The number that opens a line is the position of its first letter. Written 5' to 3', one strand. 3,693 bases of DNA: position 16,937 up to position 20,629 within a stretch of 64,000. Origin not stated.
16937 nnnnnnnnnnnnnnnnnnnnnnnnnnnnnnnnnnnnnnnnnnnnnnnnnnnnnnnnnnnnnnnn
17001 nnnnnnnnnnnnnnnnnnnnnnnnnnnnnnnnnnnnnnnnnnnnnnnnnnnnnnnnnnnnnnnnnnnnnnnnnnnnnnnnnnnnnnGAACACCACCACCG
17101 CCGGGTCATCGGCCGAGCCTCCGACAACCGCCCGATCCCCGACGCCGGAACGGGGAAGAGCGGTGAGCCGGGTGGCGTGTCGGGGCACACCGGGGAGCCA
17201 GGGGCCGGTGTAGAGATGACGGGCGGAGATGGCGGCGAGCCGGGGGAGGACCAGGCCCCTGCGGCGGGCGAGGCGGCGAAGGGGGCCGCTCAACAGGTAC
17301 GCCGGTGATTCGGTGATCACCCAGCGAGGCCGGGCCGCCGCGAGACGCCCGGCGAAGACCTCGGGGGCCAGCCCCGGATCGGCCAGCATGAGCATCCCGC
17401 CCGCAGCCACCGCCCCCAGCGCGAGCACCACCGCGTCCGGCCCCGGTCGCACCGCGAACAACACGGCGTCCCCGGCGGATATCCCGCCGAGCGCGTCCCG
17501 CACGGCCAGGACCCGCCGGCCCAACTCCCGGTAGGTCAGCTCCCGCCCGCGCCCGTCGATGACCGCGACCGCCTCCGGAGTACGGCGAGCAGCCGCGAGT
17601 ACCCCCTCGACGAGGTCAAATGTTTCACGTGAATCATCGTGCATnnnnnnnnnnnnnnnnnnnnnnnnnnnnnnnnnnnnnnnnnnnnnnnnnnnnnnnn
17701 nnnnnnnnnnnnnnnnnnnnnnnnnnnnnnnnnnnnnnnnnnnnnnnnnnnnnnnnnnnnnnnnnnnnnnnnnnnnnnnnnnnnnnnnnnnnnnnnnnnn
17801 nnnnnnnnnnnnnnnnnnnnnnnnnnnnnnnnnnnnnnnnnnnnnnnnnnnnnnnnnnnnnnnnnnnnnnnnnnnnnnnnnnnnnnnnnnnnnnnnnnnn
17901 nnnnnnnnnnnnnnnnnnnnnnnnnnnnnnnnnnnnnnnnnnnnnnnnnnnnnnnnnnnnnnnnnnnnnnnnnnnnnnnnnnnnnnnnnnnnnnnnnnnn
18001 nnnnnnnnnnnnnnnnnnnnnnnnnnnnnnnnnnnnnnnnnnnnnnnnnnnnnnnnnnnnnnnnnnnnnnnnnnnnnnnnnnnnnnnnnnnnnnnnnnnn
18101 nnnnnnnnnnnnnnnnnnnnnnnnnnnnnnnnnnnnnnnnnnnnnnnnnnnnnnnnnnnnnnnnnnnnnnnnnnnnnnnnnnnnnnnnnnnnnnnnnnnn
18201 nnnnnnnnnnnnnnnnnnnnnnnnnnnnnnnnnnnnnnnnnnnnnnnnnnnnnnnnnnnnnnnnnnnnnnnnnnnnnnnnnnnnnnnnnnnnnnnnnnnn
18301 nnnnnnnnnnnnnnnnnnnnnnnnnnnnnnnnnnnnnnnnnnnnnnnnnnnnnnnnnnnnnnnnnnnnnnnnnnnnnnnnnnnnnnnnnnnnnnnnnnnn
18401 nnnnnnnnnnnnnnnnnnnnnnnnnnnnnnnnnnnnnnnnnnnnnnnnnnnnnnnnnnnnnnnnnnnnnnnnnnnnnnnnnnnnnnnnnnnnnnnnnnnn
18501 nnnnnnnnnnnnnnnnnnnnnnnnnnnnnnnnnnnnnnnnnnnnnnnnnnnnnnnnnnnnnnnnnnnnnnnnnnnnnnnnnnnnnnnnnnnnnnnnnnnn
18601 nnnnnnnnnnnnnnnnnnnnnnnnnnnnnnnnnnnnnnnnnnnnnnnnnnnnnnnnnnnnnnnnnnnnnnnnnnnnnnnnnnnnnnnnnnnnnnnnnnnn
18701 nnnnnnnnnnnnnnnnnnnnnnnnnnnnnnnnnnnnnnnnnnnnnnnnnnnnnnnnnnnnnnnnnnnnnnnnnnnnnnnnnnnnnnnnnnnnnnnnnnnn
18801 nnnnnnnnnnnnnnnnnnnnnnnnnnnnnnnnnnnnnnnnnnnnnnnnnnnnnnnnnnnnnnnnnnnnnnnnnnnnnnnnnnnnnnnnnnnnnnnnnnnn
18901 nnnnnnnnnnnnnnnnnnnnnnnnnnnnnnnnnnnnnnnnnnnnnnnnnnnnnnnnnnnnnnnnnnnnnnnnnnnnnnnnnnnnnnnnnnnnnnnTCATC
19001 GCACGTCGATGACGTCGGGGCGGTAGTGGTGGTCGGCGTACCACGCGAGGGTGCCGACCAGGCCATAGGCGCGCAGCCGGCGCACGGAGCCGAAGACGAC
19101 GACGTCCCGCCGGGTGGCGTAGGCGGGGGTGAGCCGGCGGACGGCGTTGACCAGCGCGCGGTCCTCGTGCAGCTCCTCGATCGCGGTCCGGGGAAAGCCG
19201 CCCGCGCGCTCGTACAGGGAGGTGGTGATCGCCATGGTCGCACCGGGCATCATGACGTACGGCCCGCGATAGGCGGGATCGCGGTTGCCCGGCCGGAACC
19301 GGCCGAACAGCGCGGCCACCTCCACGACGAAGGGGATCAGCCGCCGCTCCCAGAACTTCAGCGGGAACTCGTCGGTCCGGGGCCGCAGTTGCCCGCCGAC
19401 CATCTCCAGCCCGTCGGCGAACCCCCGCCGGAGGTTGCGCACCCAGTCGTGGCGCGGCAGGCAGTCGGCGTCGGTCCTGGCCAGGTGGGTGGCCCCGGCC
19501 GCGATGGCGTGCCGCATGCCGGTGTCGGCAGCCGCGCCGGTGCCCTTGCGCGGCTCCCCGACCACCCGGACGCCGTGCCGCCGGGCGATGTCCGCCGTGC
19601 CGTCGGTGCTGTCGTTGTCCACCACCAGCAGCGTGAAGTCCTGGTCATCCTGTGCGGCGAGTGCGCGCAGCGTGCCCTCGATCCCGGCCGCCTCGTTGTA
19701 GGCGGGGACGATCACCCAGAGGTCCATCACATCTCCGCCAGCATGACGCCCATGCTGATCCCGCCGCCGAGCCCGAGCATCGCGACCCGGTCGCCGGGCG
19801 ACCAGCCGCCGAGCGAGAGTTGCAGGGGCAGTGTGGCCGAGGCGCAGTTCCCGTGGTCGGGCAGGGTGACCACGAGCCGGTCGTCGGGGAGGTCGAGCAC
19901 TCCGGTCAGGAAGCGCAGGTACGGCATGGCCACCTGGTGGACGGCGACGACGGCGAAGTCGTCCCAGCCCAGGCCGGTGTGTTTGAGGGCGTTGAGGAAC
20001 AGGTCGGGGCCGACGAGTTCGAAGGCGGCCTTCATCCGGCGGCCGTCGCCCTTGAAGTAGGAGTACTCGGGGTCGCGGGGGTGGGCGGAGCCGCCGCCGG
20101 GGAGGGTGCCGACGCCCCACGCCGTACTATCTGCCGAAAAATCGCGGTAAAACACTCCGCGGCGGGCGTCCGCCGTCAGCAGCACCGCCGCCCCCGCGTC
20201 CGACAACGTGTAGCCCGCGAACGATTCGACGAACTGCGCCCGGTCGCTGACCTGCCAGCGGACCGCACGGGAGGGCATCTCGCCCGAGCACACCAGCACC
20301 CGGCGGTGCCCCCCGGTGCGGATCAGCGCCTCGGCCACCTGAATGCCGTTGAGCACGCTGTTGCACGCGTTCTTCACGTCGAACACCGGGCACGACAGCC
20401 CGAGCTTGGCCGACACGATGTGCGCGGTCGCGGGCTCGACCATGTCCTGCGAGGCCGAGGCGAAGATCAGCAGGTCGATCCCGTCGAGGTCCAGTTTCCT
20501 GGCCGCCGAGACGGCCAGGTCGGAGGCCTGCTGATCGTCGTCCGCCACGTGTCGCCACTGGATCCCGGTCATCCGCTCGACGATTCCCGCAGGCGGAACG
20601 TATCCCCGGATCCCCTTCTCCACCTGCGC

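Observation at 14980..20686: Compact translationally coupled operon (FabH-like KAS III - GT2 - P450 - acyl-CoA ligase - epimerase/dehydratase) next to an LCP cell-wall transferase: cryptic glyco/lipid tailoring cluster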

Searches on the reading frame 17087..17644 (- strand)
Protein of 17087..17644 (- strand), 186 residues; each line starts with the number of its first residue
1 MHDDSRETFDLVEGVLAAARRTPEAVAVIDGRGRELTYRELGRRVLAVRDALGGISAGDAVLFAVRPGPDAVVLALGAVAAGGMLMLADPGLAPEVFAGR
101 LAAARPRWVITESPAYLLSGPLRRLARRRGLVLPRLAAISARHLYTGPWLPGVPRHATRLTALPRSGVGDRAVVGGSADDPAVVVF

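Call 31: search_protein_families(library=ncbifam, proteins=[window:17087-17644:-], max_evalue=10)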
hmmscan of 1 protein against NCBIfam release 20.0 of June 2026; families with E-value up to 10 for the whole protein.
seq(186 aa): 29 families (the best 25 are shown)
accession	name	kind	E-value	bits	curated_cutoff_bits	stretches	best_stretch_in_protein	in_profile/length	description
NF006754.0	PRK09274.1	equivalog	6.8e-08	31.1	478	1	9-141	5-145/555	fatty acid CoA ligase family protein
NF038078.1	NRPS_MxcG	equivalog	6.8e-06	23.6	2300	1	10-113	457-561/1442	myxochelin non-ribosomal peptide synthetase MxcG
TIGR01733.1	AA-adenyl-dom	subfamily_domain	3.9e-05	22.6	317.4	1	37-115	1-82/409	amino acid adenylation domain-containing protein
NF005801.1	PRK07656.1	equivalog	5.8e-05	21.9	657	1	15-112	7-105/500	FadD3 family acyl-CoA ligase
NF006134.1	PRK08279.1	equivalog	8e-05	21.4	625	1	13-113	48-149/605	long-chain-acyl-CoA synthetase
NF045786.1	OlefBLtnSynXan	equivalog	0.00012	20.7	900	1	30-111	32-115/544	olefin beta-lactone synthetase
NF004511.1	PRK05852.1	equivalog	0.00014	20.7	650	1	15-113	5-106/505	FadD7 family fatty acid--CoA ligase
NF005859.1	PRK07788.1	exception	0.00016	20.3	875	1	18-87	67-137/560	long-chain-fatty-acid--CoA ligase FadD2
NF005676.0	PRK07470.1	equivalog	0.00048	18.9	774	1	6-112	17-124/544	acyl-CoA synthetase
NF002937.0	PRK03584.1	subfamily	0.00057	18.2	639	1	12-111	91-194/657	acetoacetate--CoA ligase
NF009921.1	PRK13382.1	exception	0.00058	18.8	850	1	6-64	33-90/529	acyl-CoA ligase FadD12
TIGR02188.1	Ac_CoA_lig_AcsA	equivalog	0.0008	17.8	724.95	1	33-112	87-168/629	acetate--CoA ligase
NF004716.0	PRK06060.1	equivalog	0.0031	15.7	1228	1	53-112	50-109/705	p-hydroxybenzoic acid--AMP ligase FadD22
TIGR03443.1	alpha_am_amid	equivalog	0.0031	14.9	1030.1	1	29-115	264-352/1390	L-aminoadipate-semialdehyde dehydrogenase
NF005714.0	PRK07529.1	subfamily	0.0036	15.7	632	1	32-115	60-144/640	acyl-CoA synthetase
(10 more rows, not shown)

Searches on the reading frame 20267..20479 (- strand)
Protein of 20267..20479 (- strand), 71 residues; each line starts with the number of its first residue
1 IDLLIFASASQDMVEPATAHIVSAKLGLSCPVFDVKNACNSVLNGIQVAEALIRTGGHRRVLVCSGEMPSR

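Call 83: search_solved_structures(query=window:20267-20479:-, max_evalue=0.001, show_alignments=5)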
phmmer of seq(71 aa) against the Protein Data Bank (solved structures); distinct sequences matched with E-value up to 0.001: 29.
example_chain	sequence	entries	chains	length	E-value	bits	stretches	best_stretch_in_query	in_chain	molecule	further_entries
3row_A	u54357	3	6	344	3e-10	43.2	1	1-68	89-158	3-oxoacyl-[ACP] synthase III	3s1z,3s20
3s21_A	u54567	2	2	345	3e-10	43.2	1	1-68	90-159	3-oxoacyl-[ACP] synthase III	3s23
6b2s_A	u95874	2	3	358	3.2e-10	43.1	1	1-68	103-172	3-oxoacyl-[ACP] synthase III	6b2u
6b2r_A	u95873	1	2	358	3.2e-10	43.1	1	1-68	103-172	3-oxoacyl-[ACP] synthase III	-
6b2t_A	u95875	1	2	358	3.2e-10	43.1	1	1-68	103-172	3-oxoacyl-[ACP] synthase III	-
5vxh_A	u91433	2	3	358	8.9e-10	41.7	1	1-68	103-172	3-oxoacyl-[ACP] synthase III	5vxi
5vxf_A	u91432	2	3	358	8.9e-10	41.7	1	1-68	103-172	3-oxoacyl-[ACP] synthase III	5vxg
3fk5_A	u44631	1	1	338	8.9e-10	41.7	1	1-68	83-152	3-oxoacyl-synthase III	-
5vxd_A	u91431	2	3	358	2.4e-09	40.3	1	1-68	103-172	3-oxoacyl-[ACP] synthase III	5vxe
4ryb_A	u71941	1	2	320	3.4e-09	39.9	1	1-70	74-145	3-oxoacyl-[acyl-carrier-protein] synthase 3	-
4kti_A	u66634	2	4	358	6.5e-09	39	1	1-68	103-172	3-oxoacyl-[ACP] synthase III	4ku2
4ktm_A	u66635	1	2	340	8.3e-09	38.7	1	1-68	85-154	3-oxoacyl-[ACP] synthase III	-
4ku3_A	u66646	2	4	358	9.1e-09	38.6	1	1-68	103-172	3-oxoacyl-[ACP] synthase III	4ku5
4dfe_A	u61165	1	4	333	7.3e-08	35.7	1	1-70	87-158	3-oxoacyl-[acyl-carrier-protein] synthase 3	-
3h76_A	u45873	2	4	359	5.1e-07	33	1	1-70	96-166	PQS biosynthetic enzyme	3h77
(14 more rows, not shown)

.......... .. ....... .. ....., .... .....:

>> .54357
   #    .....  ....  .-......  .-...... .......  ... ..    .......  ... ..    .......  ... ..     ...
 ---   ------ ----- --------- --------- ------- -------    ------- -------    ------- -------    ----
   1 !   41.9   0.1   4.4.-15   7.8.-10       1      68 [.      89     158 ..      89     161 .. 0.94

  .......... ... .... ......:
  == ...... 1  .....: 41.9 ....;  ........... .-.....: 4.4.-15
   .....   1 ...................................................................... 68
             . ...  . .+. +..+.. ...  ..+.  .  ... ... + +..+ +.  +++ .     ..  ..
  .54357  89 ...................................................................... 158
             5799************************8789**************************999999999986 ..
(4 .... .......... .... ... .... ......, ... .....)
